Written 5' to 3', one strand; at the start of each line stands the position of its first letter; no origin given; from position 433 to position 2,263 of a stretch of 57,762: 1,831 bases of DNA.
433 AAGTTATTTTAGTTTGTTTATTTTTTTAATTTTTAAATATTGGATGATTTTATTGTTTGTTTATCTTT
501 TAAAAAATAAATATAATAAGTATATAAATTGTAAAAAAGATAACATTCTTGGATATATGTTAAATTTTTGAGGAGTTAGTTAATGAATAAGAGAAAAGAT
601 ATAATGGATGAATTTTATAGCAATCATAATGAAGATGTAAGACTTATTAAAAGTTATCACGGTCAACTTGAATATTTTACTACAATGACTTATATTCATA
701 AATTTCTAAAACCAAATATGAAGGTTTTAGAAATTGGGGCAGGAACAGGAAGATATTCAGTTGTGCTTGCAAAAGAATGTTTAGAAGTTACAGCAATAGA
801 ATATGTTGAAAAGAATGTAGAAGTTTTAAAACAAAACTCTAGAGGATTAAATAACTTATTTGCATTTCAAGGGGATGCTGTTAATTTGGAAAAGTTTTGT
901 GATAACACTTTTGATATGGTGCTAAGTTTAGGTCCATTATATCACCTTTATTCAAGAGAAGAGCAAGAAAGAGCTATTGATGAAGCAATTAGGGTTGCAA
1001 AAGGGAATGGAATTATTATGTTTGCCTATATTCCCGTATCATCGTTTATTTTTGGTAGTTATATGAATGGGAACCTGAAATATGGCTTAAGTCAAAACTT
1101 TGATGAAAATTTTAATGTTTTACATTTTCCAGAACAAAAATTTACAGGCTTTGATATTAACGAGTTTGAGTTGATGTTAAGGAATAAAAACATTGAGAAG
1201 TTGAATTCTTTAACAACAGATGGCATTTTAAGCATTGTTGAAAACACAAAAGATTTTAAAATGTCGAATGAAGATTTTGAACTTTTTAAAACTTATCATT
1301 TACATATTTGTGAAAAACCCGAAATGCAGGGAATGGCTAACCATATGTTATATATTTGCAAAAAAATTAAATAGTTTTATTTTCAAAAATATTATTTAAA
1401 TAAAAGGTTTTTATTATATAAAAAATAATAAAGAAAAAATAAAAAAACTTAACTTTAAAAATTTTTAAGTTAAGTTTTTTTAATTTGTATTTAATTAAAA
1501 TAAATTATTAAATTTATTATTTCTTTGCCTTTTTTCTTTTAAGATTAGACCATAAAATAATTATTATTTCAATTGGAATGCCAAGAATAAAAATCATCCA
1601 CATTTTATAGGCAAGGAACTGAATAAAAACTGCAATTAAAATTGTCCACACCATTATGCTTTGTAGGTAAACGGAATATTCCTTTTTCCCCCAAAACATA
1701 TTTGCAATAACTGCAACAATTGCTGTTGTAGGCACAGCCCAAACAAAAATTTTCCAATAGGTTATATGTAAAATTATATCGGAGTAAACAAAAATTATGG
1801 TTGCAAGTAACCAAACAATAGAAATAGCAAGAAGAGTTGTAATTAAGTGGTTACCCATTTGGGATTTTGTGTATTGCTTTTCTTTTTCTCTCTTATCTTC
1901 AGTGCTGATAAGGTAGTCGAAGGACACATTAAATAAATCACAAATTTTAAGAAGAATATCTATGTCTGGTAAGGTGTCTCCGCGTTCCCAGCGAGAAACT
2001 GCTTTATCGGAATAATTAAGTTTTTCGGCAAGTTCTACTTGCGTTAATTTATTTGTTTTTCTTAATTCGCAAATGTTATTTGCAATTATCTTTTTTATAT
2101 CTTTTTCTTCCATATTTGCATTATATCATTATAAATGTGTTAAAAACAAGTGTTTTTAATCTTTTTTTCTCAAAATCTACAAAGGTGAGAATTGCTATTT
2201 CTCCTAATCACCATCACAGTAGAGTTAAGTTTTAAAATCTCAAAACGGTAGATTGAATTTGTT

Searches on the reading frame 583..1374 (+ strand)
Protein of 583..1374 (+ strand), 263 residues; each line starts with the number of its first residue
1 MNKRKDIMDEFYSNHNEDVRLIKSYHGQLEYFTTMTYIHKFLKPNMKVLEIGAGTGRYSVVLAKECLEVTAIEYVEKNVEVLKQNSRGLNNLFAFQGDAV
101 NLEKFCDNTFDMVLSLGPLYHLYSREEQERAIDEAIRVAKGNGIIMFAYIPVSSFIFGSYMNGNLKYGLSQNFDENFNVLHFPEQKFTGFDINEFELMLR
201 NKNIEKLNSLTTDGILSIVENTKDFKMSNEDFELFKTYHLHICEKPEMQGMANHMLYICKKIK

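Call 73: search_protein_families(library=pfam, proteins=[window:583-1374:+], max_evalue=0.0001)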
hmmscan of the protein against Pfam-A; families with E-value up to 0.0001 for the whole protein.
window:583-1374:+ (263 aa): 9 families
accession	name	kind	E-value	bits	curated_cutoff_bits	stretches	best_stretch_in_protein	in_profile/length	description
PF13649.12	Methyltransf_25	-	2.1e-18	67.2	27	1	48-143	1-97/97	Methyltransferase domain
PF08241.18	Methyltransf_11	-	6.4e-17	62.4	21.2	1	49-147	1-95/95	Methyltransferase domain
PF13847.12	Methyltransf_31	-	1.8e-16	60.6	27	1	43-151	2-113/145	Methyltransferase domain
PF08242.18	Methyltransf_12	-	3.8e-09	37.6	30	1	49-145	1-98/98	Methyltransferase domain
PF13489.12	Methyltransf_23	-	4.8e-07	30.1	27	1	38-154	13-123/164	Methyltransferase domain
PF00398.26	RrnaAD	-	1.7e-06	27.8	24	1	42-106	28-92/263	Ribosomal RNA adenine dimethylase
PF03848.20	TehB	-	1.6e-05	24.9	20.4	1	40-122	27-108/193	Tellurite resistance protein TehB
PF07021.18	MetW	-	2.3e-05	24.6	21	1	36-147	5-109/193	Methionine biosynthesis protein MetW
PF01135.25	PCMT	-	5.1e-05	23.6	20.3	1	34-90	65-119/210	Protein-L-isoaspartate(D-aspartate) O-methyltransferase (PCMT)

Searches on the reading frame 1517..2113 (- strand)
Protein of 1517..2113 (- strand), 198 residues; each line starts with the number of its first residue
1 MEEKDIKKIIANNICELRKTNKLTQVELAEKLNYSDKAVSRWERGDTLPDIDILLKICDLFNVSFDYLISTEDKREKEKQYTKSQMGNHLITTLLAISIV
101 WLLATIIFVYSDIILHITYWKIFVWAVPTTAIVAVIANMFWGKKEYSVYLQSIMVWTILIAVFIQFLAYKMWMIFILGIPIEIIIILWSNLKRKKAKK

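Call 73: search_protein_families(library=pfam, proteins=[window:1517-2113:-], max_evalue=0.0001)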
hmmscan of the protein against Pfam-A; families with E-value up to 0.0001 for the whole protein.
window:1517-2113:- (198 aa): 5 families
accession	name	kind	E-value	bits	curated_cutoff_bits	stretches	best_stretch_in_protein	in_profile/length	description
PF01381.28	HTH_3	-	1.1e-15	57.8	23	1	16-68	3-55/55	Helix-turn-helix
PF13560.12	HTH_31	-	1.9e-08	34.9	27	1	16-64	8-57/64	Helix-turn-helix domain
PF12844.13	HTH_19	-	9.3e-08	32.3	30.2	1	13-73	3-63/64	Helix-turn-helix domain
PF13443.12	HTH_26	-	2.3e-06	28.2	22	1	14-73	2-62/63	Cro/C1-type HTH DNA-binding domain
PF13744.12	HTH_37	-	2.6e-05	24.4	27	0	2-46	11-55/80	Helix-turn-helix domain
